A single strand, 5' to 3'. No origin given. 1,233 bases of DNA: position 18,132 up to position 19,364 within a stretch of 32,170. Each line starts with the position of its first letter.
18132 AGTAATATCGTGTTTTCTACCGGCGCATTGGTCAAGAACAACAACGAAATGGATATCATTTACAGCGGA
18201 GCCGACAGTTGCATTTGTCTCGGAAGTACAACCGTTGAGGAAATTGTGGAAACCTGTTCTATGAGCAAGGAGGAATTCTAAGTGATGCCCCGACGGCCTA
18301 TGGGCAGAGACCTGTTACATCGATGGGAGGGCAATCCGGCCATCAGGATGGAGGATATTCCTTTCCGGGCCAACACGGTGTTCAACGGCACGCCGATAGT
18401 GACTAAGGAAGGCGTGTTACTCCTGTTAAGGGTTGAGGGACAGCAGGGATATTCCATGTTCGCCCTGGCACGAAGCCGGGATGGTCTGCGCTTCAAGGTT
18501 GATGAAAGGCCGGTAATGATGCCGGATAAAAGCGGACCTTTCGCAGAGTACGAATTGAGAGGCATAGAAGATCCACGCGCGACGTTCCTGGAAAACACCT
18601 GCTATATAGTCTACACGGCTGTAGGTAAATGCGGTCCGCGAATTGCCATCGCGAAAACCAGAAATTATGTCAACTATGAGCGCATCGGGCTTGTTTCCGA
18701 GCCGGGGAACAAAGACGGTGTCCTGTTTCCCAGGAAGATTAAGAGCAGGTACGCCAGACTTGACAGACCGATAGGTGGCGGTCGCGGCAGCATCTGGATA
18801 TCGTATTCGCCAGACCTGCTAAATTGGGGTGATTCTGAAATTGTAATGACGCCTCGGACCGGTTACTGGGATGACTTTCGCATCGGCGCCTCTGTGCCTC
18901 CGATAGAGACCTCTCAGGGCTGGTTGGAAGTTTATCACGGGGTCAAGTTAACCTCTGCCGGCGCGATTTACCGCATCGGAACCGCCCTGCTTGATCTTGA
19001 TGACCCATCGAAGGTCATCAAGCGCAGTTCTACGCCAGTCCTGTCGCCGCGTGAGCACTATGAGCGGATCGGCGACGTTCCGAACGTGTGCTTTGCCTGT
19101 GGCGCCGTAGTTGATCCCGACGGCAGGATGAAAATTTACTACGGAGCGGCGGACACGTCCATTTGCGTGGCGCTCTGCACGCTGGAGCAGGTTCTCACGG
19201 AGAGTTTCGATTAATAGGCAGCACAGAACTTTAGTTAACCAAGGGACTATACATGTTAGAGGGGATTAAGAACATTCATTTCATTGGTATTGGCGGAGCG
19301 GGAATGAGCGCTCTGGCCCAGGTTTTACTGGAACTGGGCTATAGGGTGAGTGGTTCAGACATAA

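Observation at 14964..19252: Four-gene glycan cassette (GH130 - GT4 - GH130 - GH130) inserted between murG and murC in the dcw operon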

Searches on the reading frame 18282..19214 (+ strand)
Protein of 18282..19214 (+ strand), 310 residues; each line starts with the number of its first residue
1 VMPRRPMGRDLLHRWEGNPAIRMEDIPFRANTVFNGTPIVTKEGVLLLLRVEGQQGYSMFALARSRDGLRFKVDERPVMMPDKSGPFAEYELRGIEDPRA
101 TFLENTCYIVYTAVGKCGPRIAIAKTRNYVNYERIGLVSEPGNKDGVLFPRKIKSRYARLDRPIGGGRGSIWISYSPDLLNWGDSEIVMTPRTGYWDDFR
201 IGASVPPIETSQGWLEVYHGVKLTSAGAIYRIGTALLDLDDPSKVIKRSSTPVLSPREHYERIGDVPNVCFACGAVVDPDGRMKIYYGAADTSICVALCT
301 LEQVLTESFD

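Call 3: search_protein_families(library=pfam, proteins=[window:18282-19214:+])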
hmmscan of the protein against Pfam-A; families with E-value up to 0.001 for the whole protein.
window:18282-19214:+ (310 aa): 1 family
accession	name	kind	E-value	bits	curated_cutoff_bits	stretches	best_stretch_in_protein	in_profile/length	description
PF04041.19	Glyco_hydro_130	-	6.9e-59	199.8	26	1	19-305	20-315/320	beta-1,4-mannooligosaccharide phosphorylase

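Call 7: find_encoding_contigs(protein=window:18282-19214:+, flank=10000, max_places=6)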
Protein window:18282-19214:+ (310 aa): 5 contigs read that carry it; 4 places shown.
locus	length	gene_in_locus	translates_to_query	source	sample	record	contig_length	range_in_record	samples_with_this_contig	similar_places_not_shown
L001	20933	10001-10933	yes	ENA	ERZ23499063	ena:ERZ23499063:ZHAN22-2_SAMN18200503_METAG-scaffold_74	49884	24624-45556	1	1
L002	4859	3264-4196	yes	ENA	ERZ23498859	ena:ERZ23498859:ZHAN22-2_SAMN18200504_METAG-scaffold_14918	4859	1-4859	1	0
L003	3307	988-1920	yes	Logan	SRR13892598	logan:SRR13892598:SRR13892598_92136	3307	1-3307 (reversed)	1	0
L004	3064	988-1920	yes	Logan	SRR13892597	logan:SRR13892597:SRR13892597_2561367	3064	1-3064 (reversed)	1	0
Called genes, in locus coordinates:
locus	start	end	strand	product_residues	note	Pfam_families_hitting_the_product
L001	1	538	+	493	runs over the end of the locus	PF01225:Mur_ligase, PF08245:Mur_ligase_M, PF02875:Mur_ligase_C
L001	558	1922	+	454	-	PF01225:Mur_ligase, PF08245:Mur_ligase_M, PF02875:Mur_ligase_C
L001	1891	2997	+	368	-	PF10555:MraY_sig1 (weak), PF00953:Glycos_transf_4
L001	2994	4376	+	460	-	PF21799:MurD-like_N, PF08245:Mur_ligase_M, PF02875:Mur_ligase_C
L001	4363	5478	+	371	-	PF01098:FTSW_RODA_SPOVE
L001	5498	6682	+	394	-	PF03033:Glyco_transf_28, PF04101:Glyco_tran_28_C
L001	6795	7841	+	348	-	PF04041:Glyco_hydro_130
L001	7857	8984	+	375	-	PF13439:Glyco_transf_4, PF00534:Glycos_transf_1, PF13692:Glyco_trans_1_4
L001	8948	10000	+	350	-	PF04041:Glyco_hydro_130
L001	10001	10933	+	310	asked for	PF04041:Glyco_hydro_130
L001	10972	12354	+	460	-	PF01225:Mur_ligase, PF08245:Mur_ligase_M, PF02875:Mur_ligase_C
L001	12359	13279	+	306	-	PF01565:FAD_binding_4, PF02873:MurB_C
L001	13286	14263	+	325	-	PF01820:Dala_Dala_lig_N, PF02655:ATP-grasp_3, PF08443:RimK (weak), PF07478:Dala_Dala_lig_C, PF02786:CPSase_L_D2, PF13535:ATP-grasp_4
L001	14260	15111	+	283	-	PF08478:POTRA_1, PF03799:FtsQ_DivIB_C (weak)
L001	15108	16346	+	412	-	PF11104:PilM_2 (faint), PF02491:SHS2_FTSA, PF06277:EutA, PF06723:MreB_Mbl, PF14450:FtsA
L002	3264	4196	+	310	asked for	PF04041:Glyco_hydro_130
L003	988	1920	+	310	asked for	PF04041:Glyco_hydro_130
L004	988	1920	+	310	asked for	PF04041:Glyco_hydro_130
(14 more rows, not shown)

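Call 8: find_homologous_proteins(query=window:18282-19214:+)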
Query window:18282-19214:+ (310 aa): 7099 proteins with E <= 0.001 among 8000 candidates; the best 120 are listed.
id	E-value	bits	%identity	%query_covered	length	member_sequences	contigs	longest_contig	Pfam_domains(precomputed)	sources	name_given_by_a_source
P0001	9.4e-195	664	100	93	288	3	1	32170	PF04041.20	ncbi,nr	ncbi:glycoside hydrolase family 130 protein [bacterium]|nr:glycoside hydrolase family 130 protein [b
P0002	1.0e-193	661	91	100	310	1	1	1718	PF04041.20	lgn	-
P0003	1.3e-186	637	85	100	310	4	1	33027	PF00251.27,PF04041.20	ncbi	-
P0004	2.2e-183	627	86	99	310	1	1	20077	PF04041.20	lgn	-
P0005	1.4e-181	621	83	100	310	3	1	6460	PF04041.20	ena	-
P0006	1.2e-180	618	84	100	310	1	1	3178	PF04041.20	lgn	-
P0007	4.6e-178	609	84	100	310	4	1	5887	PF04041.20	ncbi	-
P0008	7.5e-173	592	81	98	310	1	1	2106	PF04041.20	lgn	-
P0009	1.9e-172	591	80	98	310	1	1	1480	PF04041.20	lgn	-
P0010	2.1e-172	591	80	98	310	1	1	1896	PF04041.20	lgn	-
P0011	2.6e-172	590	80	98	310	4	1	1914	PF04041.20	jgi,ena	-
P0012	3.3e-172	590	80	98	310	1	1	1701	PF04041.20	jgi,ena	-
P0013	4.5e-172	589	80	98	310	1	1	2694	PF04041.20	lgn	-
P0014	1.8e-171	588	81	98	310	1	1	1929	PF04041.20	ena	-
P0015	2.0e-171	587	81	98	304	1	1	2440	PF04041.20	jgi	jgi:predicted GH43/DUF377 family glycosyl hydrolase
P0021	6.1e-168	576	76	100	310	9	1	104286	PF04041.20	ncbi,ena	-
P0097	1.3e-157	542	72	100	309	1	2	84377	PF04041.20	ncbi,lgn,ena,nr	ncbi:MAG: glycoside hydrolase family 130 protein [Planctomycetes bacterium]|nr:glycoside hydrolase f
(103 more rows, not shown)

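Call 11: find_encoding_contigs(protein=P0003, flank=10000, max_places=3)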
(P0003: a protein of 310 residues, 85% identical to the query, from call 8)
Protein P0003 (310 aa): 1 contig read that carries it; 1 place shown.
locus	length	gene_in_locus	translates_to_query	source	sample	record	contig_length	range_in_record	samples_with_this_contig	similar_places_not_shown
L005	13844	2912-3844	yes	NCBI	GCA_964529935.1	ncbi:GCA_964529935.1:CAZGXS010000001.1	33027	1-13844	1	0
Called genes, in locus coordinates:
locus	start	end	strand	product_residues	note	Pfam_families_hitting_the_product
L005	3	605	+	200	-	?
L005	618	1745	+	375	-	PF13439:Glyco_transf_4, PF00534:Glycos_transf_1, PF13692:Glyco_trans_1_4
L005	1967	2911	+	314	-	PF04041:Glyco_hydro_130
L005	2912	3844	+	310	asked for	PF00251:Glyco_hydro_32N (faint), PF04041:Glyco_hydro_130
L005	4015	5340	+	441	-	PF01225:Mur_ligase, PF08245:Mur_ligase_M, PF02875:Mur_ligase_C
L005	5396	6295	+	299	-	PF01565:FAD_binding_4, PF02873:MurB_C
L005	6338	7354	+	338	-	PF01820:Dala_Dala_lig_N, PF01071:GARS_A (weak), PF02655:ATP-grasp_3 (weak), PF02786:CPSase_L_D2 (weak), PF08443:RimK (weak), PF02222:ATP-grasp (weak), PF07478:Dala_Dala_lig_C, PF13535:ATP-grasp_4 (weak), +1 more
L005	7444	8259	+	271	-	PF08478:POTRA_1, PF03799:FtsQ_DivIB_C (weak)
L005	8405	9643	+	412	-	PF14450:FtsA (weak), PF02491:SHS2_FTSA, PF06277:EutA (weak), PF06723:MreB_Mbl, PF14450:FtsA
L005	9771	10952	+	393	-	PF00091:Tubulin, PF12327:FtsZ_C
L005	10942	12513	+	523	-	PF19864:Radical_SAM_N2, PF04055:Radical_SAM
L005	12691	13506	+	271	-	PF02578:Cu-oxidase_4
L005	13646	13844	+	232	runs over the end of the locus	PF10502:Peptidase_S26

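Call 12: find_encoding_contigs(protein=P0021, flank=10000, max_places=3)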
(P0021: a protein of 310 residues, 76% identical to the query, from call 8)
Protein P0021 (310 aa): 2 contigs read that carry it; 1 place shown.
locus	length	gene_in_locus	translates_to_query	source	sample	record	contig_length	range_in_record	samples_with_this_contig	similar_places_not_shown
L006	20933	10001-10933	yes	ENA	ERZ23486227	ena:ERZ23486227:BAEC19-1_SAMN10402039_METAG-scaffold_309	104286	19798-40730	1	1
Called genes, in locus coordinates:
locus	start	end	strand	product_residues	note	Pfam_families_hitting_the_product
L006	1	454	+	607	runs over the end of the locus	-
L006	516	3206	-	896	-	PF07581:Glug (faint)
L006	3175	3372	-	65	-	-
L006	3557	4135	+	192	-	-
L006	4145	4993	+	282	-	PF00795:CN_hydrolase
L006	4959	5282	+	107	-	-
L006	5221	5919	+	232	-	PF12804:NTP_transf_3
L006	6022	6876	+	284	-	PF00175:NAD_binding_1 (weak), PF10418:DHODB_Fe-S_bind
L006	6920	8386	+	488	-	PF14691:Fer4_20, PF01262:AlaDh_PNT_C (faint), PF13738:Pyr_redox_3 (faint), PF07992:Pyr_redox_2, PF12831:FAD_oxidored (faint), PF13450:NAD_binding_8 (weak), PF00070:Pyr_redox (weak)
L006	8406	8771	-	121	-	PF01584:CheW (weak)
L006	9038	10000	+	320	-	PF04041:Glyco_hydro_130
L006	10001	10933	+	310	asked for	PF04041:Glyco_hydro_130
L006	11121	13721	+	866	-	PF02743:dCache_1, PF22673:MCP-like_PDC_1 (weak), PF17201:Cache_3-Cache_2 (weak), PF00512:HisKA, PF02518:HATPase_c, PF00072:Response_reg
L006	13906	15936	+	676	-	PF00474:SSF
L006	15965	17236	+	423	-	PF00288:GHMP_kinases_N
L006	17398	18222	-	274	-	PF23023:Anti-Pycsar_Apyc1 (faint), PF00753:Lactamase_B (weak), PF12706:Lactamase_B_2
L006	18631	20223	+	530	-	PF07660:STN (faint), PF03958:Secretin_N, PF00263:Secretin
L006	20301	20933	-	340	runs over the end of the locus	-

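Call 13: find_encoding_contigs(protein=P0097, flank=10000, max_places=3)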
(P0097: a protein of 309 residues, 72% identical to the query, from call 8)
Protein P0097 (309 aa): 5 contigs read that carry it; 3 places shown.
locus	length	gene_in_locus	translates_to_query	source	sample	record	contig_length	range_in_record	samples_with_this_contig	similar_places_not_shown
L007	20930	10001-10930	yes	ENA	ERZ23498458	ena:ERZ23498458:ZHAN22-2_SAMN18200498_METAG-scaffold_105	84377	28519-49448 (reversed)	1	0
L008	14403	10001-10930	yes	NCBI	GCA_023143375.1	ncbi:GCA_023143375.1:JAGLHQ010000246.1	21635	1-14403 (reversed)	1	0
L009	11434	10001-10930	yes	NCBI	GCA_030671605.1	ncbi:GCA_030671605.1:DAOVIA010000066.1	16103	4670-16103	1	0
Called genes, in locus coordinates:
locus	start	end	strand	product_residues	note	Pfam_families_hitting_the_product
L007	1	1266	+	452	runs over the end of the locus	PF25323:6TM_PilS, PF02518:HATPase_c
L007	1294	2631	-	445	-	PF13435:Cytochrome_C554 (faint), PF14522:Cytochrome_C7 (faint), PF09699:Paired_CXXCH_1 (faint), PF14537:Cytochrom_c3_2 (faint), PF13447:Multi-haem_cyto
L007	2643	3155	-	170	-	PF03264:Cytochrom_NNT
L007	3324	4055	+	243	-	PF01209:Ubie_methyltran, PF13489:Methyltransf_23, PF02390:Methyltransf_4 (weak), PF13649:Methyltransf_25, PF13847:Methyltransf_31, PF08241:Methyltransf_11, PF08242:Methyltransf_12, PF20922:Anamorsin_N (weak), +1 more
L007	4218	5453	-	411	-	PF00288:GHMP_kinases_N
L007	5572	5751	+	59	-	-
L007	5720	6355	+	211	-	PF25788:Ig_Rha78A_N, PF03572:Peptidase_S41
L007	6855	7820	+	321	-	PF00294:PfkB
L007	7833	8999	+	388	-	PF13576:Pentapeptide_3, PF07885:Ion_trans_2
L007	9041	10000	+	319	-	PF04041:Glyco_hydro_130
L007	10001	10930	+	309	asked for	PF04041:Glyco_hydro_130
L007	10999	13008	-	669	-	PF00015:MCPsignal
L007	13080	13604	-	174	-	PF01584:CheW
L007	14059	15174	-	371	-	PF04055:Radical_SAM, PF13186:SPASM (weak)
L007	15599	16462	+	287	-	PF13145:Rotamase_2, PF13616:Rotamase_3, PF00639:Rotamase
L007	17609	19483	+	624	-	PF02463:SMC_N (weak), PF13175:AAA_15, PF13476:AAA_23, PF13555:AAA_29 (weak), PF13304:AAA_21, PF20469:OLD-like_TOPRIM (weak)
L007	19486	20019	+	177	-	-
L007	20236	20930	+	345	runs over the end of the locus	PF13310:Virulence_RhuM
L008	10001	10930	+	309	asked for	PF04041:Glyco_hydro_130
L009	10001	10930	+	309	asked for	PF04041:Glyco_hydro_130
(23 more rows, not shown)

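Call 14: search_solved_structures(query=window:18282-19214:+, max_evalue=0.00001)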
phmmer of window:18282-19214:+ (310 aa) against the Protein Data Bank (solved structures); distinct sequences matched with E-value up to 0.00001: 18.
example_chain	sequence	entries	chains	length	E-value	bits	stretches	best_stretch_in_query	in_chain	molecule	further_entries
1vkd_A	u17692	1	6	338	2.4e-62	214.1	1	11-304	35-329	conserved hypothetical protein TM1225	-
4udg_A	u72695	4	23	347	5.5e-54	186.6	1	4-302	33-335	UHGB_MP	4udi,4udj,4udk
4udk_E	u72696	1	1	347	5.5e-54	186.6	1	4-302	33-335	UHGB_MP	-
9fj8_A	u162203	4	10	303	1.9e-52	181.6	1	58-303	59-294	1,2-beta-oligomannan phosphorylase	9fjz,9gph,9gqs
5b0p_A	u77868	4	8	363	1.6e-51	178.5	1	58-300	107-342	Lin0857 protein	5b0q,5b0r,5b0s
5ayd_A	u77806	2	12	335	1.7e-49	171.9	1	9-305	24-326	Beta-1,4-mannooligosaccharide phosphorylase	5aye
9eqq_A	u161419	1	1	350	9.8e-49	169.3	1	58-305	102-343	Uhgb_MS mannoside synthase from an unknown human gut bacterium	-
9erg_A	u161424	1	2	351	9.9e-49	169.3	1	58-305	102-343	Uhgb_MS mannoside synthase from an unknown human gut bacterium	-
9erh_A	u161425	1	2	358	1.1e-48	169.2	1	58-305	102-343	Uhgb_MS mannoside synthase from an unknown human gut bacterium in complex with 1,2-beta-ma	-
7fip_A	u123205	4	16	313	3e-48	167.7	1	57-304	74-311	Beta-1,2-mannobiose phosphorylase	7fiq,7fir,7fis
5ay9_A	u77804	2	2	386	6.8e-31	110.7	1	29-309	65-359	4-O-beta-D-mannosyl-D-glucose phosphorylase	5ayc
3was_A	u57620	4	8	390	6.4e-28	101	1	23-305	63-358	4-O-beta-D-mannosyl-D-glucose phosphorylase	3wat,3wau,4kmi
4onz_A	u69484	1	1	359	3.2e-21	78.9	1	21-300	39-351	putative glycoside hydrolase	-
3qc2_A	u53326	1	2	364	1.1e-19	74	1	24-298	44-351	glycosyl hydrolase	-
3taw_A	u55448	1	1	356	2.3e-19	72.8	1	24-299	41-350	Hypothetical glycoside hydrolase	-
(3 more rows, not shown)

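Call 30: find_encoding_contigs(protein=P0004, flank=10000, max_places=3)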
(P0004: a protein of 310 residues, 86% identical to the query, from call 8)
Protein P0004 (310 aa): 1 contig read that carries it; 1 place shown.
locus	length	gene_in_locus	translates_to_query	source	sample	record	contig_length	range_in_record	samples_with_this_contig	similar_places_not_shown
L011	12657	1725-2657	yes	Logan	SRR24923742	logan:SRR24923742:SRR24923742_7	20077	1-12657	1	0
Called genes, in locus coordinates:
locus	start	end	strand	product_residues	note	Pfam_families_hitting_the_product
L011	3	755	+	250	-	?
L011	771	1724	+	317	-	PF04041:Glyco_hydro_130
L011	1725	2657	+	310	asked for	PF04041:Glyco_hydro_130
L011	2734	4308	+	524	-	PF07724:AAA_2, PF00004:AAA, PF10431:ClpB_D2-small (weak)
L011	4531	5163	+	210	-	PF02517:Rce1-like (weak)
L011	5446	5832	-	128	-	PF03551:PadR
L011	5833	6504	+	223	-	PF00059:Lectin_C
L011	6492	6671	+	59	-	-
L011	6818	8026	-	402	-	PF01553:Acyltransferase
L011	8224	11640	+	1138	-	PF05977:MFS_3 (weak), PF07690:MFS_1, PF01553:Acyltransferase, PF00501:AMP-binding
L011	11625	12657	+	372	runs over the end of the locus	PF00850:Hist_deacetyl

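Call 31: find_encoding_contigs(protein=P0007, flank=10000, max_places=3)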
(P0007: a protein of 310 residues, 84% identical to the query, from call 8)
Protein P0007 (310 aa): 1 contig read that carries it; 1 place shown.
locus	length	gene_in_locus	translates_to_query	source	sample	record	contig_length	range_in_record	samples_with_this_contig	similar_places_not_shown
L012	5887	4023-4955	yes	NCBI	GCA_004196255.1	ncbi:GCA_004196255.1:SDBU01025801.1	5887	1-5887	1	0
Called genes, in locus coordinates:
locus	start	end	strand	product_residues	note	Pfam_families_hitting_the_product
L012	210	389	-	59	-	-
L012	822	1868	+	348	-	PF04041:Glyco_hydro_130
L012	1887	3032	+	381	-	PF13439:Glyco_transf_4, PF00534:Glycos_transf_1, PF13692:Glyco_trans_1_4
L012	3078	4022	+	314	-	PF04041:Glyco_hydro_130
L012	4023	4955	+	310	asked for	PF04041:Glyco_hydro_130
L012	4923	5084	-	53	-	-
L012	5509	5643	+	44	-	PF00550:PP-binding (weak)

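Call 43: search_protein_families(library=ncbifam, proteins=[window:18282-19214:+], max_evalue=0.001)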
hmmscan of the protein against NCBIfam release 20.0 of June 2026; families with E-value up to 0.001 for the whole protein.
window:18282-19214:+ (310 aa): 3 families
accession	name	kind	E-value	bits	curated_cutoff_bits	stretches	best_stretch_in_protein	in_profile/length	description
NF050092.1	BtaManbiosPhlase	equivalog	2.2e-72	243.9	550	1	58-306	107-348/351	BtaManbiosPhlase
NF052550.1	BManbPhaseBMBP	equivalog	1.6e-63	214.9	450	1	27-304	20-294/296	beta-1,2-mannobiose phosphorylase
NF058598.1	BetMansidBT3780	equivalog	1.5e-29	103.2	550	2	173-300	229-363/366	beta-1,2-mannosidase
